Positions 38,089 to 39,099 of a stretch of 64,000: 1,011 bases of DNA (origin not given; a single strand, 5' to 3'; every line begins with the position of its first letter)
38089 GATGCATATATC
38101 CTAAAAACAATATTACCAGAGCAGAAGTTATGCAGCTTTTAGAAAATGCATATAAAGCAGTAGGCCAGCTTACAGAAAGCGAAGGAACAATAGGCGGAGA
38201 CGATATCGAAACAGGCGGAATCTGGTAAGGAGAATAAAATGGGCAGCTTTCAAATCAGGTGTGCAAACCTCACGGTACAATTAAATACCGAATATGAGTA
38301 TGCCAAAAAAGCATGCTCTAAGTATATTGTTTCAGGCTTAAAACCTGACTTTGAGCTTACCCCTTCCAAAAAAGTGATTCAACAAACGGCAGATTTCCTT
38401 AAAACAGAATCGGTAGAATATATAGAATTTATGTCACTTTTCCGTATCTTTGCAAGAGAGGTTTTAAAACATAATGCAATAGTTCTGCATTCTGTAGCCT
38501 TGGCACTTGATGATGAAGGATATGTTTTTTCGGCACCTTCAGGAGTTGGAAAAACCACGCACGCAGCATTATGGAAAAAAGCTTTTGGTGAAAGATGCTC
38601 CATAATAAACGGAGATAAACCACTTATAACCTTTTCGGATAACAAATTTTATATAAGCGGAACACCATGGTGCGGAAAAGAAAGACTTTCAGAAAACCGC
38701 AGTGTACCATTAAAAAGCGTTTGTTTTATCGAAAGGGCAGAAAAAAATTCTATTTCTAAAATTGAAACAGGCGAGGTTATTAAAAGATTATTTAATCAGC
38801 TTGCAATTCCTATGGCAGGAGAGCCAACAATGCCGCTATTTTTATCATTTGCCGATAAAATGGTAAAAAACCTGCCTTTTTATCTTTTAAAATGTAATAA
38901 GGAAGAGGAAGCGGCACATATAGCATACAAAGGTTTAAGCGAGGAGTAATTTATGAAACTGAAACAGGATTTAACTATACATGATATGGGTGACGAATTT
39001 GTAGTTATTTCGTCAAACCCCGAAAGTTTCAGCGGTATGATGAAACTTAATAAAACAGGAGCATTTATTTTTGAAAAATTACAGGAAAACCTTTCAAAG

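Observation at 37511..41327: Five-gene operon (SLH wall-anchor protein, HPr-kinase-like P-loop protein, PqqD/RRE, Ser/His S26-type peptidase, ABC exporter): a RiPP-like cassette with no small precursor gene and no known core enzyme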

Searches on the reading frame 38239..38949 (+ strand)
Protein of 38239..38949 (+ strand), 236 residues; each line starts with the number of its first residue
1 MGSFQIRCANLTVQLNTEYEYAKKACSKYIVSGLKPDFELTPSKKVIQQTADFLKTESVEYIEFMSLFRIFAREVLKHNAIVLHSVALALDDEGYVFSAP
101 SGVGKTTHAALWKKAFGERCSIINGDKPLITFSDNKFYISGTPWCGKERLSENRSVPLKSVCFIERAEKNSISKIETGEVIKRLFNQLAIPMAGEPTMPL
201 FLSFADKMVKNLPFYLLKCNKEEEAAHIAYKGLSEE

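Call 3: search_protein_families(library=pfam, proteins=[window:38239-38949:+], max_evalue=0.1)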
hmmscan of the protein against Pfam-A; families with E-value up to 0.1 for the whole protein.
window:38239-38949:+ (236 aa): 1 family
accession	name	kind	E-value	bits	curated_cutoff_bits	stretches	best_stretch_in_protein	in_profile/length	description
PF00519.23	PPV_E1_C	-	0.002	17.7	26.5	1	13-85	58-126/289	Papillomavirus helicase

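Call 4: search_protein_families(library=ncbifam, proteins=[window:38239-38949:+], max_evalue=0.1)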
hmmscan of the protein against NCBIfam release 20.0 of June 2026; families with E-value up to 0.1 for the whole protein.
window:38239-38949:+ (236 aa): 7 families
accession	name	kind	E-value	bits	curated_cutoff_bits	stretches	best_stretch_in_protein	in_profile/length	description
TIGR04249.1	SCM_chp_ScmC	equivalog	2.8e-06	26.9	125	1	57-186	102-235/292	SynChlorMet cassette protein ScmC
TIGR04352.1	HprK_rel_A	equivalog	0.0051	15.9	200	1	77-110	93-126/280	HprK-related kinase A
NF006616.1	PRK09183.1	subfamily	0.056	12.7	300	0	43-109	56-117/253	IS21-like element helper ATPase IstB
NF011524.0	PRK14963.1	equivalog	0.071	12.1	601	1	94-115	38-59/647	DNA polymerase III subunits gamma and tau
NF011516.0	PRK14955.1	equivalog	0.074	11.8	560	1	92-117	38-63/397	DNA polymerase III subunits gamma and tau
NF011514.0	PRK14953.1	equivalog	0.082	11.8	536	0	79-116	30-62/488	DNA polymerase III subunits gamma and tau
NF011515.0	PRK14954.1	equivalog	0.093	11.3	1117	0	86-116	32-62/620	DNA polymerase III subunits gamma and tau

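Call 5: find_homologous_proteins(query=window:38239-38949:+)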
Query window:38239-38949:+ (236 aa): 357 proteins with E <= 0.001 among 635 candidates; the best 120 are listed.
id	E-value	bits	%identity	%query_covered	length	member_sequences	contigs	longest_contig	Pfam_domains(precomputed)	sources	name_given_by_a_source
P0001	1.1e-153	527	100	100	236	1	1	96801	PF27840.1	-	-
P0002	1.5e-133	461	84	100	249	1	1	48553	PF27840.1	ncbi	-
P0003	1.8e-65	239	43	99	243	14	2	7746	PF27840.1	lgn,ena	-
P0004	4.2e-64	234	43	99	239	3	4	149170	PF27840.1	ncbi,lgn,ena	-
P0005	1.3e-62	229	46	97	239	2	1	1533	PF27840.1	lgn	-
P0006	3.1e-60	222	44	97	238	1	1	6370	PF27840.1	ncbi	-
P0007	7.6e-60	220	44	97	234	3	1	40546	PF27840.1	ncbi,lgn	-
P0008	5.1e-59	218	44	97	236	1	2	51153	PF27840.1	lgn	-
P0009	3.4e-58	215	41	98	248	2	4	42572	PF27840.1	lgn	-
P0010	1.6e-57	213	42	98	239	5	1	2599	PF27840.1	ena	-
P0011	9.5e-57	210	42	96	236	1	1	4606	PF27840.1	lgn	-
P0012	5.5e-56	208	42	97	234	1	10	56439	PF27840.1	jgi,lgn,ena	-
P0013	5.6e-56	208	42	98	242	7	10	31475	PF27840.1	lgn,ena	-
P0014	1.9e-54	203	40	97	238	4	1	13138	PF27840.1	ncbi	-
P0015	1.3e-53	200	40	98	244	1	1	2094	PF27840.1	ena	-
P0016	1.6e-53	200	40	97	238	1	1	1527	PF27840.1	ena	-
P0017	7.7e-53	197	40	99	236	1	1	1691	PF27840.1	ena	-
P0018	1.2e-52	197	42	96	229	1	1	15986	PF27840.1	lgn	-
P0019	1.5e-52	196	41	97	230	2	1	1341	PF27840.1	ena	-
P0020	2.1e-52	196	41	97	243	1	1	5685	PF27840.1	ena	-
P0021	2.8e-52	196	43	97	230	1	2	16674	PF27840.1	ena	-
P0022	3.7e-52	195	43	97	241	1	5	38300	PF27840.1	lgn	-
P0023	3.7e-52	195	42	96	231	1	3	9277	PF27840.1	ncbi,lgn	-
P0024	1.1e-51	194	38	98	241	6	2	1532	PF27840.1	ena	-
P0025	1.2e-51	193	41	97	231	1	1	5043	PF27840.1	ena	-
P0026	2.2e-51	193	40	96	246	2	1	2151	PF27840.1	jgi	jgi:hypothetical protein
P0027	3.2e-51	192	41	98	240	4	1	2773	PF27840.1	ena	-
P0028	3.6e-51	192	41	98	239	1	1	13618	PF27840.1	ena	-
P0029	4.5e-51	192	40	96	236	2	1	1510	PF27840.1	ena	-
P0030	1.0e-50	190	40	96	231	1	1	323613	PF27840.1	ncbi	-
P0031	3.0e-50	189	40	98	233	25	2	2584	PF27840.1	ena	-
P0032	5.1e-50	188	42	97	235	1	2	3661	PF27840.1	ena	-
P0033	5.3e-50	188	39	98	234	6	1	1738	PF27840.1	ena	-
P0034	6.1e-50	188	38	97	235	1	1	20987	PF27840.1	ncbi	-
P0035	6.1e-50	188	41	97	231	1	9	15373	PF27840.1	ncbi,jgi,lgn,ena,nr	ncbi:MAG: hypothetical protein E7415_06935 [Ruminococcaceae bacterium]|nr:hypothetical protein [Osci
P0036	1.1e-49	187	41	97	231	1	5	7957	PF27840.1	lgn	-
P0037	1.9e-49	186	40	97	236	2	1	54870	PF27840.1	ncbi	-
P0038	3.0e-49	186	40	97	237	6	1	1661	PF27840.1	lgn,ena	-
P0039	5.5e-49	185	39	96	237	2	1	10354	PF27840.1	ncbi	-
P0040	6.1e-49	185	39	97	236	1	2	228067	PF27840.1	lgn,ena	-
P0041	6.1e-49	185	39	99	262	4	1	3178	PF27840.1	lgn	-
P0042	8.1e-49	184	40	97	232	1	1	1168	PF27840.1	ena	-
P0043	2.2e-48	183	39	97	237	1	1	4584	PF27840.1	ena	-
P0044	2.7e-48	183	39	97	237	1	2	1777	PF27840.1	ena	-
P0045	4.6e-48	182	39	99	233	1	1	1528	PF07475.18,PF27840.1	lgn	-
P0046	5.2e-48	182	38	99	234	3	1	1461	PF27840.1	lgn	-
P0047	6.1e-48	181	37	98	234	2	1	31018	PF27840.1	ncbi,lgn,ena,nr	ncbi:MAG: hypothetical protein IJ391_07745 [Clostridia bacterium]|nr:hypothetical protein [Clostridi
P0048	7.3e-48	181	40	97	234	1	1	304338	PF27840.1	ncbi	-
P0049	7.6e-48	181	41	97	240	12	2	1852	PF27840.1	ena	-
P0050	1.5e-47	180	39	98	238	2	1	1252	PF27840.1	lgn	-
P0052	3.6e-47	179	38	96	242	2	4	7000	PF27840.1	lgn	-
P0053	4.0e-47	179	38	97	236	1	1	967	PF07475.18,PF27840.1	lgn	-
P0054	4.3e-47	179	38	99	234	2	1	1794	PF27840.1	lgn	-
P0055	9.1e-47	178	42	97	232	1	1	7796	PF27840.1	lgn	-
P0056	1.1e-46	177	38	99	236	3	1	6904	PF27840.1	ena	-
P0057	1.1e-46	177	36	99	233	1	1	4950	PF27840.1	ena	-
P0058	2.0e-46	176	38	99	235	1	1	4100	PF27840.1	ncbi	-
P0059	2.4e-46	176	39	98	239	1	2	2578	PF27840.1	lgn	-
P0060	4.0e-46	175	39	97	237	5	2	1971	PF27840.1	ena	-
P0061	4.6e-46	175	37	97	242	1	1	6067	PF27840.1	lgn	-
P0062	6.8e-46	175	38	99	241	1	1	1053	PF27840.1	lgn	-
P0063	8.6e-46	174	38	97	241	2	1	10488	PF27840.1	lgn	-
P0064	9.3e-46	174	36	97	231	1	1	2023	PF27840.1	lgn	-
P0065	1.1e-45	174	36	99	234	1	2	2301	PF27840.1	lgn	-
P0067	1.3e-45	174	38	95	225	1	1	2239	PF27840.1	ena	-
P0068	1.4e-45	174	39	97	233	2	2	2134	PF27840.1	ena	-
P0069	1.5e-45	174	38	97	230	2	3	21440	PF27840.1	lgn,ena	-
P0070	7.7e-45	171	37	97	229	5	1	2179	PF27840.1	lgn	-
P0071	1.4e-44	170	38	97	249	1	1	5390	PF27840.1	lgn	-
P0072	1.8e-44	170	39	97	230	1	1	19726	PF27840.1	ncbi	-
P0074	2.1e-44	170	40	97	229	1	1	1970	PF27840.1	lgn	-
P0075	2.1e-44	170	35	97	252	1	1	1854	PF27840.1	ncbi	-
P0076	2.5e-44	170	38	96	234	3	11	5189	PF27840.1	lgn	-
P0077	2.6e-44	170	42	75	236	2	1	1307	PF27840.1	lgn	-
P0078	3.4e-44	169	38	97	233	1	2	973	PF27840.1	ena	-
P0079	3.5e-44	169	37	99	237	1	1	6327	PF27840.1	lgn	-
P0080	5.1e-44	169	38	97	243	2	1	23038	PF27840.1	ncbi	-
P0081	5.2e-44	169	36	99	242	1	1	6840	PF27840.1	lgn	-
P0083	5.9e-44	168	39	97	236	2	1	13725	PF27840.1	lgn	-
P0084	6.8e-44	168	37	98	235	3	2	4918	PF27840.1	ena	-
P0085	8.6e-44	168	40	95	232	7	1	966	PF27840.1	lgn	-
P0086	9.3e-44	168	40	95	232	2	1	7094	PF27840.1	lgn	-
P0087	1.3e-43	167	37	96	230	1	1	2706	PF27840.1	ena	-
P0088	1.6e-43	167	37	96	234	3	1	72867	PF27840.1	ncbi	-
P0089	1.6e-43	167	38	100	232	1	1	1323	PF27840.1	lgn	-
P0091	2.5e-43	166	37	97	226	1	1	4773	PF27840.1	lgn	-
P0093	2.5e-43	166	35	97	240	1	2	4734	PF27840.1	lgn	-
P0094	3.7e-43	166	37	98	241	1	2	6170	PF27840.1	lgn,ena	-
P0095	3.9e-43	166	38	94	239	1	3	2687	PF27840.1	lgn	-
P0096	4.0e-43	166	36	97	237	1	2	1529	PF27840.1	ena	-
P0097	4.2e-43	166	36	96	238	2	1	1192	PF27840.1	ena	-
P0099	5.2e-43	165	35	96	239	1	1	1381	PF27840.1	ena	-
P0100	5.7e-43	165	38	96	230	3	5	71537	PF27840.1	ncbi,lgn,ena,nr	ncbi:MAG: hypothetical protein IKL05_06780 [Clostridia bacterium]|nr:hypothetical protein [Clostridi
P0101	9.3e-43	164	38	99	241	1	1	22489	PF27840.1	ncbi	ncbi:MAG: hypothetical protein ACI4DS_00470 [Eubacterium sp.]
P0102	1.0e-42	164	38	97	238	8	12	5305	PF27840.1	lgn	-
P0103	1.0e-42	164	39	97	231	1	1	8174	PF27840.1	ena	-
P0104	1.4e-42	164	35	95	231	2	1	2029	PF27840.1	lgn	-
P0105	2.2e-42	163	35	97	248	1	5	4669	PF27840.1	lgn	-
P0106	3.2e-42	163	35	97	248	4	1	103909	PF27840.1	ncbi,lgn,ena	-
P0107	3.4e-42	163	35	98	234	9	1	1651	PF27840.1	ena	-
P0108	4.2e-42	162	37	96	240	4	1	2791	PF27840.1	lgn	-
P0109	4.8e-42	162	34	99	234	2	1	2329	PF27840.1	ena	-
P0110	6.5e-42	162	38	96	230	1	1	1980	PF27840.1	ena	-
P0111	7.0e-42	162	37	98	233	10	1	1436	PF27840.1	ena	-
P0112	9.1e-42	161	44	73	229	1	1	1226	PF27840.1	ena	-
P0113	9.4e-42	161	35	99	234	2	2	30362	PF27840.1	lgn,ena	-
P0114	9.7e-42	161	36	97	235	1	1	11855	PF27840.1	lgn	-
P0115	9.9e-42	161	47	73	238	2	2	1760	PF27840.1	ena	-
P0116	1.2e-41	161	36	99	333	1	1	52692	PF27840.1,PF05402.19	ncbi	-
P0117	1.5e-41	160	36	97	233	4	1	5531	PF27840.1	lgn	-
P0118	2.4e-41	160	35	95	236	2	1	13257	PF27840.1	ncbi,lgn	-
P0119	3.7e-41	159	34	99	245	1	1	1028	PF27840.1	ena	-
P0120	3.9e-41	159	38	97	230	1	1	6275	PF27840.1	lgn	-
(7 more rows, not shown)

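Call 7: find_encoding_contigs(protein=P0002, flank=8000, max_places=3)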
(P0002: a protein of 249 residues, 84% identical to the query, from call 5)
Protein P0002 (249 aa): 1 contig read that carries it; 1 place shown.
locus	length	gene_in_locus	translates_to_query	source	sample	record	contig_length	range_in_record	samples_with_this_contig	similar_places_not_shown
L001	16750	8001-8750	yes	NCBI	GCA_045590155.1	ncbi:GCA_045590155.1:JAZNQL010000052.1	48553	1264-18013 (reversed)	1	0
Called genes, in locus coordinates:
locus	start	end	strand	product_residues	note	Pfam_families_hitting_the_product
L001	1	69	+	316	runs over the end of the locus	PF01992:vATP-synt_AC39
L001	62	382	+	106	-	PF01990:ATP-synt_F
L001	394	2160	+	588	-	PF02874:ATP-synt_ab_N, PF16886:ATP-synt_ab_Xtn, PF00006:ATP-synt_ab, PF22919:ATP-synt_VA_C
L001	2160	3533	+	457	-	PF02874:ATP-synt_ab_N (weak), PF00006:ATP-synt_ab, PF22919:ATP-synt_VA_C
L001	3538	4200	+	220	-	PF01813:ATP-synt_D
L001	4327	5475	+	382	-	PF00395:SLH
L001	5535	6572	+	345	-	PF01757:Acyl_transf_3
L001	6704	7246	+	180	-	PF00210:Ferritin (faint), PF02915:Rubrerythrin, PF23458:DUF7130 (weak), PF23455:DUF7129 (faint), PF21349:RUBY_RBDX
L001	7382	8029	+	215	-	PF00395:SLH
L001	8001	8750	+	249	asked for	PF27840:ScmC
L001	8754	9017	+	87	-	PF05402:PqqD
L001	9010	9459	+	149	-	-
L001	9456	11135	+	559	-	PF00664:ABC_membrane, PF02463:SMC_N (faint), PF00005:ABC_tran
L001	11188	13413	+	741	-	PF02901:PFL-like, PF01228:Gly_radical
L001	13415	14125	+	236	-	PF13353:Fer4_12, PF04055:Radical_SAM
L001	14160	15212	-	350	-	PF01210:NAD_Gly3P_dh_N, PF07479:NAD_Gly3P_dh_C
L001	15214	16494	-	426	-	PF08245:Mur_ligase_M, PF02875:Mur_ligase_C, PF27239:FOL3_C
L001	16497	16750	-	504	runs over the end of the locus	?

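Call 8: find_encoding_contigs(protein=P0004, flank=8000, max_places=3)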
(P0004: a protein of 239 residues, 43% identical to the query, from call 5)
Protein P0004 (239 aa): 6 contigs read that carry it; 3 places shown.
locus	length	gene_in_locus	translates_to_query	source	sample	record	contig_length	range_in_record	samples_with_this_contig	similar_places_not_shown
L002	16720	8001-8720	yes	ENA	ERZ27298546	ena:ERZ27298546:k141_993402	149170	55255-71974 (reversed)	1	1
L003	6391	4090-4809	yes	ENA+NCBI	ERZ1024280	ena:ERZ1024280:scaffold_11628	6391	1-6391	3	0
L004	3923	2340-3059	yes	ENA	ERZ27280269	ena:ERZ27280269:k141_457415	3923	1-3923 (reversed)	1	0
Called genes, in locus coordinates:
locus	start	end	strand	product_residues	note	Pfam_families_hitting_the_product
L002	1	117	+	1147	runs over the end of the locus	PF02811:PHP, PF07733:DNA_pol3_alpha, PF17657:DNA_pol3_finger, PF14579:HHH_6, PF01336:tRNA_anti-codon (weak)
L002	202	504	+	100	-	-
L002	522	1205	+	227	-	PF01980:TrmO_N, PF18389:TrmO_C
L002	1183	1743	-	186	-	PF12710:HAD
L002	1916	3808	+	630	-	PF13589:HATPase_c_3, PF00183:HSP90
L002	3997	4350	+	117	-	-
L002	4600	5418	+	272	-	-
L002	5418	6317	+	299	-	PF10609:ParA, PF13614:AAA_31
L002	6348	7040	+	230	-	PF19567:CpsB_CapC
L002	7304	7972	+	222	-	PF00395:SLH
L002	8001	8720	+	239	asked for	PF27840:ScmC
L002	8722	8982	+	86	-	PF05402:PqqD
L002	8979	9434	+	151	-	-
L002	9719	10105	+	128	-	PF05635:23S_rRNA_IVP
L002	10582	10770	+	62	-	-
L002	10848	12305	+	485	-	-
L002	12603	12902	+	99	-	PF01250:Ribosomal_S6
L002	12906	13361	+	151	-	PF00436:SSB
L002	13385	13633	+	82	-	PF01084:Ribosomal_S18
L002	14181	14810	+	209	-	PF14681:UPRTase, PF00156:Pribosyltran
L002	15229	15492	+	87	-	PF00312:Ribosomal_S15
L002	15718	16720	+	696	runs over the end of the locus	PF01138:RNase_PH, PF03725:RNase_PH_C, PF03726:PNPase, PF01138:RNase_PH, PF00013:KH_1, PF00575:S1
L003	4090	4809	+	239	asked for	PF27840:ScmC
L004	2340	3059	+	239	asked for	PF27840:ScmC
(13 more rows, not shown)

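Call 10: find_encoding_contigs(protein=P0030, flank=6000, max_places=2)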
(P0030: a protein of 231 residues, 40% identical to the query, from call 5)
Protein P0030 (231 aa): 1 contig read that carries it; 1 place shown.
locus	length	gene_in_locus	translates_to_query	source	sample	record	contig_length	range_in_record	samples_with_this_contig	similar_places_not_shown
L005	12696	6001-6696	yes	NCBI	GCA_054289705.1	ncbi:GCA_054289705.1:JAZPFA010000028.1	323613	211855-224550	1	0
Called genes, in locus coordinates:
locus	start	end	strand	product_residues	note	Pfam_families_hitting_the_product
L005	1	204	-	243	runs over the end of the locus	PF12847:Methyltransf_18, PF04816:TrmK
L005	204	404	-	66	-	PF08984:DUF1858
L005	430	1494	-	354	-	PF01063:Aminotran_4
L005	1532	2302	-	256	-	PF14804:Jag_N, PF13083:KH_KhpA-B, PF01424:R3H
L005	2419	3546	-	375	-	PF02096:60KD_IMP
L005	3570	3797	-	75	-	PF01809:YidD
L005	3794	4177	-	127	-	PF00825:Ribonuclease_P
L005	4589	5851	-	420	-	PF09587:PGA_cap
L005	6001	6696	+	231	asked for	PF27840:ScmC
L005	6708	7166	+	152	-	-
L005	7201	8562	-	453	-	PF00768:Peptidase_S11, PF02113:Peptidase_S13 (weak), PF13354:Beta-lactamase2, PF07943:PBP5_C (faint)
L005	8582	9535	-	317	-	PF06574:FAD_syn, PF01687:Flavokinase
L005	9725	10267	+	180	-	PF00210:Ferritin (faint), PF02915:Rubrerythrin, PF21349:RUBY_RBDX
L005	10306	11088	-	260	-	PF00551:Formyl_trans_N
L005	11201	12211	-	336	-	PF00528:BPD_transp_1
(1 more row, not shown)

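Call 11: find_encoding_contigs(protein=P0116, flank=6000, max_places=2)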
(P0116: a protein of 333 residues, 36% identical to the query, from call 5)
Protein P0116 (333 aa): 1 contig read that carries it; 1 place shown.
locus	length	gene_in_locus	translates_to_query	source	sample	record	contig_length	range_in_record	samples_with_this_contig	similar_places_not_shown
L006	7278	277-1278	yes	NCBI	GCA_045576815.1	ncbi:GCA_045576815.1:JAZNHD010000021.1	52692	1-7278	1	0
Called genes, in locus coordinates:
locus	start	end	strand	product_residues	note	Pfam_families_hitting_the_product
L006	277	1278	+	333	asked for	PF27840:ScmC (weak), PF05402:PqqD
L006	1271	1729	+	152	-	-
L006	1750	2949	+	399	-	PF14907:NTP_transf_5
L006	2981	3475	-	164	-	PF06177:QueT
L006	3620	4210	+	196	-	PF05389:MecA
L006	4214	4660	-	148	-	PF02502:LacAB_rpiB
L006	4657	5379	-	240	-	PF00814:TsaD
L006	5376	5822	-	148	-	PF02367:TsaE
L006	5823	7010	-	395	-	PF13679:Methyltransf_32, PF13847:Methyltransf_31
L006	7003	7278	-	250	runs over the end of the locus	PF02660:G3P_acyltransf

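Call 12: find_encoding_contigs(protein=P0106, flank=6000, max_places=2)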
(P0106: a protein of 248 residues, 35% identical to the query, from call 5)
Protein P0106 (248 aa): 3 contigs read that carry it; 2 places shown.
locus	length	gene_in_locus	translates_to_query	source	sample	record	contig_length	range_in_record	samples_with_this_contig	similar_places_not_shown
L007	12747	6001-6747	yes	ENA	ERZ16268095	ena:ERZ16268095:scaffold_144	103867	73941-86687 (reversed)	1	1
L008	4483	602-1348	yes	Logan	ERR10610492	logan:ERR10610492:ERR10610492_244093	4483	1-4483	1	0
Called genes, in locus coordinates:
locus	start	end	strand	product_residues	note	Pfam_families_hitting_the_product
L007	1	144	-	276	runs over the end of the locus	PF02447:GntP_permease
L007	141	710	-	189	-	PF02447:GntP_permease, PF03600:CitMHS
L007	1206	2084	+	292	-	PF02826:2-Hacid_dh_C, PF03446:NAD_binding_2, PF03807:F420_oxidored (weak), PF14833:NAD_binding_11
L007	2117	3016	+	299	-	PF00701:DHDPS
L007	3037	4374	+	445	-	PF13378:MR_MLE_C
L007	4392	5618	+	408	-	PF13660:DUF4147, PF05161:MOFRL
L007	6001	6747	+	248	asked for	PF27840:ScmC (weak)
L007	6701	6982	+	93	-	PF05402:PqqD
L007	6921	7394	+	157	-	-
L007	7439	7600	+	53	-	-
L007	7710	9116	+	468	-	PF04055:Radical_SAM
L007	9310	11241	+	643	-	PF08323:Glyco_transf_5, PF13439:Glyco_transf_4 (weak), PF13579:Glyco_trans_4_4 (faint), PF00534:Glycos_transf_1, PF13692:Glyco_trans_1_4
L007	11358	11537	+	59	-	-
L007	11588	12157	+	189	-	PF15609:PRTase_2 (weak), PF00156:Pribosyltran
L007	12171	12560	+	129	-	PF03061:4HBT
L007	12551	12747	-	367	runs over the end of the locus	PF01594:AI-2E_transport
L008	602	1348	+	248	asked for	PF27840:ScmC (weak)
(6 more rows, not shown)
